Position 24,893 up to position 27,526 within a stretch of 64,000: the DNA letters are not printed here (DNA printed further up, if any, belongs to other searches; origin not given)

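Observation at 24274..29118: Orphan TPR-lipoprotein secretin translationally coupled to a Septu-like ATPase-HNH pair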

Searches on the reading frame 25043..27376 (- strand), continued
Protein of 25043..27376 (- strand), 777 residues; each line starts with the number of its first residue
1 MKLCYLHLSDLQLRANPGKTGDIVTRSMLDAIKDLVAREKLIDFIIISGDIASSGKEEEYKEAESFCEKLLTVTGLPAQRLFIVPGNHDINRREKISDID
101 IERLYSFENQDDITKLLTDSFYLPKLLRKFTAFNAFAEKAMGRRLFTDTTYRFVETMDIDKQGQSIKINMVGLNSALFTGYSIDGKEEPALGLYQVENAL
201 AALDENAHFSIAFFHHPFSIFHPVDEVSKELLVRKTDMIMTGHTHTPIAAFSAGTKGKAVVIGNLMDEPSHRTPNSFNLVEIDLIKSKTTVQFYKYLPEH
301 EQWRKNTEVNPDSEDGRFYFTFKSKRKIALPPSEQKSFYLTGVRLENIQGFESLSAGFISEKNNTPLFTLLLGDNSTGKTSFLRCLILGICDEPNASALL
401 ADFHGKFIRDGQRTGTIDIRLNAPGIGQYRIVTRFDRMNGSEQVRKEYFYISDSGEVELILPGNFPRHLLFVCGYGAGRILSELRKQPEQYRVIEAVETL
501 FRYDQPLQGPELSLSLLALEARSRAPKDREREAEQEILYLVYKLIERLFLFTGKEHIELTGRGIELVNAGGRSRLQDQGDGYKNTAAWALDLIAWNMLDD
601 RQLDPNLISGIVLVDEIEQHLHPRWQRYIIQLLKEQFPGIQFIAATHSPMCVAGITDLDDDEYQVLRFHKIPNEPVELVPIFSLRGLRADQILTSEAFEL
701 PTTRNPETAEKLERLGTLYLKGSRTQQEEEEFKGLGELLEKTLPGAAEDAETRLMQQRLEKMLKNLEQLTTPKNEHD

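Call 56: search_dna_similar(query=window:25043-27376:-, collection=phages, mode=protein, max_rows=8)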
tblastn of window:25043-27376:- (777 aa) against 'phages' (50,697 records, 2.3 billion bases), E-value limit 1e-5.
Records with a match: 6; places in all: 6; records where one place covers at least 80% of the query: 0.
Best place of each record, by identity: <60% 6.
By first word of the organism name: Bacteriophage 5; Vibrio 1.
By host as written in the record: - 5; Vibrio cyclitrophicus 10N.261.55.B9 1.
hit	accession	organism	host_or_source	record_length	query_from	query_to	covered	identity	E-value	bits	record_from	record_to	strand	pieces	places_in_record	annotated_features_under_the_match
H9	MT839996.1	Bacteriophage sp.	human fecal samples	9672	369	674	39%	26.7%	7e-11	72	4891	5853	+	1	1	record has no annotation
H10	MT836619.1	Bacteriophage sp.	human fecal samples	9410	580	671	12%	39.2%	7e-8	62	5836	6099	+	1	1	record has no annotation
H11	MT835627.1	Bacteriophage sp.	human fecal samples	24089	564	659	12%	35.6%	2e-9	67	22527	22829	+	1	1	record has no annotation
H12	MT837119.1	Bacteriophage sp.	human fecal samples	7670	603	654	7%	50.9%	2e-9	67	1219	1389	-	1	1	record has no annotation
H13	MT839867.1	Bacteriophage sp.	human fecal samples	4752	608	666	8%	40.7%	3e-6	57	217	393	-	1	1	record has no annotation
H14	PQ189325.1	Vibrio phage 10N.261.55.B9_PE001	Vibrio cyclitrophicus 10N.261.55.B9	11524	610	656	6%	46.8%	1e-7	62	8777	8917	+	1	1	hypothetical protein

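Call 65: search_protein_families(library=ncbifam, proteins=[window:25043-27376:-], max_evalue=0.001)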
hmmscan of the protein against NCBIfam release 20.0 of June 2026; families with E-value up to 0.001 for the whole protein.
window:25043-27376:- (777 aa): 5 families
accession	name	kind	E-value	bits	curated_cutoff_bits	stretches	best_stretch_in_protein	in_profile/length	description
NF053861.1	DS8_antiphage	equivalog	3.2e-32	111.3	790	1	7-306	1-289/994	anti-phage protein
NF041760.1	PtuA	equivalog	2e-30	106.2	500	1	564-742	331-503/524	retron Ec78 anti-phage system effector ATPase PtuA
NF053862.1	DS9_1_antiphage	equivalog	5.6e-15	55.1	420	1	5-103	196-302/486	anti-phage phosphoesterase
TIGR04435.1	restrict_AAA_1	hypoth_equivalog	0.00012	20.9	300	1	611-743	421-558/568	restriction system-associated AAA family ATPase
NF038234.1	retron_eff_Eco8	equivalog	0.00012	20.8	250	1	606-669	270-342/679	retron Eco8 family effector endonuclease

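Call 78: search_protein_representatives(alignment_id=A4)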
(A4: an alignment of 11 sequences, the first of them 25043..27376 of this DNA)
Query: 11 sequences, 777 profile positions. Proteins with E-value up to 0.001 (for the whole library): 35922; up to 1e-10: 22783; up to 1e-30: 5045. The best 150 are listed.
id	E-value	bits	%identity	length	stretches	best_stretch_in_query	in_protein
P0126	0.0e+00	1169.4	-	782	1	1-770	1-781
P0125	0.0e+00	1156.8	-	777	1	1-776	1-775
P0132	2.4e-292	988.4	-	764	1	1-772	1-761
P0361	2.2e-226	770.2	-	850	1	1-775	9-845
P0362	2.5e-194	664.2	-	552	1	326-766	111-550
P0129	1.1e-182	625.8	-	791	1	326-774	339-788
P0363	1.1e-173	595.9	-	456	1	329-771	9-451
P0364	6.5e-139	481.0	-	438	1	338-767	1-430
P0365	5.3e-138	478.0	-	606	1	322-774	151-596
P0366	6.1e-138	477.8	-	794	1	332-773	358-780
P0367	1.8e-135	469.6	-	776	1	330-775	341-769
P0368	1.9e-135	469.5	-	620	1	321-766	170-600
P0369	3.4e-135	468.7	-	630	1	330-767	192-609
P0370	1.6e-134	466.4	-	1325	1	327-775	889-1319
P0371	1.1e-133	463.7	-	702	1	327-766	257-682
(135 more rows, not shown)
